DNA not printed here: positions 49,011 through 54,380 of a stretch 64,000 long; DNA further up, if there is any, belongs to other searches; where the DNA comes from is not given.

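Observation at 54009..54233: Ribosomal protein uL15 C-terminal domain fused to the cytoplasmic end of a 1690-aa membrane protein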

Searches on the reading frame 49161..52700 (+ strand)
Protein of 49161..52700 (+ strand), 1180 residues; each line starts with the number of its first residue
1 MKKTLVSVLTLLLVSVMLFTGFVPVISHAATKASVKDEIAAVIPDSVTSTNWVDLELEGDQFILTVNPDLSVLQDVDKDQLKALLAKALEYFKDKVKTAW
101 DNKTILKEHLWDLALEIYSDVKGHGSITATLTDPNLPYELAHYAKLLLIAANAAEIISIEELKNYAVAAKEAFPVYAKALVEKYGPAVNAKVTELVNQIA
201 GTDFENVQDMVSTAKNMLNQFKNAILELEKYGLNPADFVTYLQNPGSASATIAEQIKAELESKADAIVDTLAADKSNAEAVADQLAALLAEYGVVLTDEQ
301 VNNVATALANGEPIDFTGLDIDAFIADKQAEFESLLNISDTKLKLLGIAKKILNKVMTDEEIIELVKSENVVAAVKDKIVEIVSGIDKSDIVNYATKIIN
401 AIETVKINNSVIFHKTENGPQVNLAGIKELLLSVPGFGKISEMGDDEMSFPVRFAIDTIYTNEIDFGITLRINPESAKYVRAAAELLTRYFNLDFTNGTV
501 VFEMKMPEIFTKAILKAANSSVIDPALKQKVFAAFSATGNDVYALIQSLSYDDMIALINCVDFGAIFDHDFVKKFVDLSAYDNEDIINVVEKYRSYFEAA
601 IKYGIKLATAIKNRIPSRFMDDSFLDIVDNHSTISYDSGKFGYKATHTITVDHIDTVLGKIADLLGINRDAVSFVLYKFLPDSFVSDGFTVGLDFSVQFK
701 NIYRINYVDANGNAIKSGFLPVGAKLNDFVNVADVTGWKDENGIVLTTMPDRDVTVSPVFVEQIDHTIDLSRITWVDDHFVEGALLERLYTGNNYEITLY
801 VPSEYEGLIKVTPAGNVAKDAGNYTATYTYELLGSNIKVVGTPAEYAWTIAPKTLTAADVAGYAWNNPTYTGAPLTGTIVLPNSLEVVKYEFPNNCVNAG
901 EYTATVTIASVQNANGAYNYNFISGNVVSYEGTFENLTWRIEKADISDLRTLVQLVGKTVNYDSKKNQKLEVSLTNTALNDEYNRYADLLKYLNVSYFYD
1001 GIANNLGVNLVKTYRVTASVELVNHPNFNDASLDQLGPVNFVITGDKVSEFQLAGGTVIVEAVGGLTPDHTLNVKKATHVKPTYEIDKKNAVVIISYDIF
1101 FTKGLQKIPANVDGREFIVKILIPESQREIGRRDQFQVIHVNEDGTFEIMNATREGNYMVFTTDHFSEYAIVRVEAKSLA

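Call 51: search_protein_families(library=pfam, proteins=[window:49161-52700:+], max_evalue=0.1)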
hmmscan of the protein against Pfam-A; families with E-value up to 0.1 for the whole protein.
window:49161-52700:+ (1180 aa): 1 family
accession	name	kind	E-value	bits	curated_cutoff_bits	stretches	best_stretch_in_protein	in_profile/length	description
PF05696.16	DUF826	-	0.052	14.1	25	0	252-275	26-49/75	Protein of unknown function (DUF826)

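Call 52: search_protein_families(library=padloc, proteins=[window:49161-52700:+], max_evalue=0.1)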
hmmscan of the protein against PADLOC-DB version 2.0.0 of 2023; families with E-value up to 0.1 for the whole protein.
window:49161-52700:+ (1180 aa): 0 families

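Call 53: search_protein_families(library=phrogs, proteins=[window:49161-52700:+], max_evalue=0.1)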
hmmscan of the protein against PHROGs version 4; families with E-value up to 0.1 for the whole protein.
window:49161-52700:+ (1180 aa): 0 families

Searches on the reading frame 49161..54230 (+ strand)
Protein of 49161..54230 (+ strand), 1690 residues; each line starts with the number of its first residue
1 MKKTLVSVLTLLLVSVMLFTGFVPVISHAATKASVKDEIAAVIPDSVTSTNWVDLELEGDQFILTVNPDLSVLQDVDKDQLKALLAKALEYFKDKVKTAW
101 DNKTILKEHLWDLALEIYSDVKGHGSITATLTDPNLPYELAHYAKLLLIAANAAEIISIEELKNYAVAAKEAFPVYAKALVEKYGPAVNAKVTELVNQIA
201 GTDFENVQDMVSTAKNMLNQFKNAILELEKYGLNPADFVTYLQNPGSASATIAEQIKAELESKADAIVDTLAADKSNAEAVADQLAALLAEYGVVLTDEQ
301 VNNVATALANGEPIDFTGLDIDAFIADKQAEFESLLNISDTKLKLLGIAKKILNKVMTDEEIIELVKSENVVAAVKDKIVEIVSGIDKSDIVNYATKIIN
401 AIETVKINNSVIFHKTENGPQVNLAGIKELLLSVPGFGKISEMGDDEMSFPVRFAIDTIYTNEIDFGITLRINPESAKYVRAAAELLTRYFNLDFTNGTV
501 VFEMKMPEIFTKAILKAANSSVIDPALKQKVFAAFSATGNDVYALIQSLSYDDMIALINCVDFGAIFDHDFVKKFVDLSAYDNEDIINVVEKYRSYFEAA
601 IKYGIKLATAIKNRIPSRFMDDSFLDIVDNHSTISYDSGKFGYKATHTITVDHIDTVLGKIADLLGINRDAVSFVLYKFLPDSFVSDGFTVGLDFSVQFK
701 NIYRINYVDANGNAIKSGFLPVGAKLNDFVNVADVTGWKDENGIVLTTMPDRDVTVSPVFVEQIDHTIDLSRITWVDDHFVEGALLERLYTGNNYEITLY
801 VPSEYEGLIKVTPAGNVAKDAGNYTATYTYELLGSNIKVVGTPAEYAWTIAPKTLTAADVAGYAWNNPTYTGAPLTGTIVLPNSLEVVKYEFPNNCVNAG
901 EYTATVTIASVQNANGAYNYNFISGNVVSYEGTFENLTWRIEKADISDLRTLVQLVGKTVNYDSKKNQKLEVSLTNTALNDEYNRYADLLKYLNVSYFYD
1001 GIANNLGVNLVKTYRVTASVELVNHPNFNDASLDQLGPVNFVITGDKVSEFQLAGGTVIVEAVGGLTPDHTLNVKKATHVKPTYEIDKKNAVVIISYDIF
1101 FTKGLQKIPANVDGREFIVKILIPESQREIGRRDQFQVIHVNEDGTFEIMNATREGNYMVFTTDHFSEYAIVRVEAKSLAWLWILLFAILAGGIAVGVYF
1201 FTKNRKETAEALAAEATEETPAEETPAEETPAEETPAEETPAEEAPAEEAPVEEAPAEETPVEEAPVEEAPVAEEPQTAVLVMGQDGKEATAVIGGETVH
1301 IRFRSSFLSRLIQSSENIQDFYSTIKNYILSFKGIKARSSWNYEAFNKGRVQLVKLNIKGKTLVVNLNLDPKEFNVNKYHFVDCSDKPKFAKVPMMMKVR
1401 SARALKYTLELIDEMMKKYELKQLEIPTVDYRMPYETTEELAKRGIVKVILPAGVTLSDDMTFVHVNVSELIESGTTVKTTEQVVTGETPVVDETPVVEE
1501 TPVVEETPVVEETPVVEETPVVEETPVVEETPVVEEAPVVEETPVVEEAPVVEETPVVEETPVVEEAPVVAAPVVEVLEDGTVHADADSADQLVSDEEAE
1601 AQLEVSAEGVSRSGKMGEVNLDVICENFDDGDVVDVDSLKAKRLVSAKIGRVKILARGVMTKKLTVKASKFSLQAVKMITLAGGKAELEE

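Call 3: search_protein_families(library=pfam, proteins=[window:49161-54230:+], max_evalue=1)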
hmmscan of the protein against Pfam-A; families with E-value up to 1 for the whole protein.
window:49161-54230:+ (1690 aa): 6 families
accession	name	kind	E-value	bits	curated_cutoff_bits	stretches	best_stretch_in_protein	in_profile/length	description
PF00828.25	Ribosomal_L27A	-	2e-14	54.2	21.5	1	1618-1687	1-72/72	Ribosomal proteins 50S-L15, 50S-L18e, 60S-L27A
PF02095.21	Extensin_1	-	5.7e-08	33.2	105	2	1219-1276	48-105/171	Extensin-like protein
PF20854.2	LED_rpt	-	0.00014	22.1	59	2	1523-1597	5-77/176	LED repeat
PF12815.12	CTD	-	0.04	14.9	25.4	0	1219-1263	3-47/72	Spt5 C-terminal nonapeptide repeat binding Spt4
PF05696.16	DUF826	-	0.13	12.8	25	0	252-275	26-49/75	Protein of unknown function (DUF826)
PF07489.16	Tir_receptor_C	-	0.26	11.7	25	1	1189-1250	37-96/221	Translocated intimin receptor (Tir) C-terminus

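Call 4: search_protein_families(library=ncbifam, proteins=[window:49161-54230:+], max_evalue=1)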
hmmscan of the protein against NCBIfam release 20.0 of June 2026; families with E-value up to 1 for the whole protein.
window:49161-54230:+ (1690 aa): 8 families
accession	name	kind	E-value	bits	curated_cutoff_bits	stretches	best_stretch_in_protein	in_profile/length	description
TIGR01071.1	rplO_bact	equivalog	8.5e-12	45.1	77.95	1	1615-1686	72-143/144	50S ribosomal protein L15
NF038253.1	GBS_IgA_bnd_BAC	equivalog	1.4e-09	36.4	1700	2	1477-1579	814-916/1127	IgA Fc-binding protein BAC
TIGR00103.1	DNA_YbaB_EbfC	equivalog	0.00032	20.8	49.45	1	33-104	23-94/104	YbaB/EbfC family nucleoid-associated protein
NF040486.1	SrfA_fam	subfamily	0.00032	20.2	150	1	1175-1286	216-322/438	SrfA family protein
NF003079.0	PRK04005.1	equivalog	0.00065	19.3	85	1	1653-1686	68-101/121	50S ribosomal protein L18e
NF050153.2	Rv3852_fam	equivalog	0.0044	17.5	100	1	1214-1279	12-77/145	Rv3852 family protein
NF033761.1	gliding_GltJ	equivalog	0.0098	15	450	2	1188-1280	380-468/671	adventurous gliding motility protein GltJ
NF045627.1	HxpDPsynsmall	equivalog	0.68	10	200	0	344-397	12-65/143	hexaprenyl-diphosphate synthase small subunit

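Call 69: list_cluster_members(proteins=[window:49161-54230:+, P0104, P0215])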
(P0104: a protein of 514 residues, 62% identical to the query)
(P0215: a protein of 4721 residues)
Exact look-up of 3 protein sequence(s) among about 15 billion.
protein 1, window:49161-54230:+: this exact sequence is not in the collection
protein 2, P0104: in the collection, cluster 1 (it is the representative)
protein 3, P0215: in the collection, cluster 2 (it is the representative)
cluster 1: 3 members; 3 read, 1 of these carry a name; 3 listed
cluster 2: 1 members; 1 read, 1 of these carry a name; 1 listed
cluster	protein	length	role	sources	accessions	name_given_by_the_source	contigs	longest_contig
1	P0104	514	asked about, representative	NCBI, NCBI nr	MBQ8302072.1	MAG: uL15 family ribosomal protein, partial [Clostridia bacterium] | uL15 family ribosomal protein [Clostridia bacterium]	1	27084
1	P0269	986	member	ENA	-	-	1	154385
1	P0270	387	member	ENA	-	-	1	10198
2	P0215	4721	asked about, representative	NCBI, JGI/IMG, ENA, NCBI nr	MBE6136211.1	MAG: hypothetical protein E7181_02980 [Erysipelotrichaceae bacterium] | hypothetical protein [Erysipelotrichaceae bacterium]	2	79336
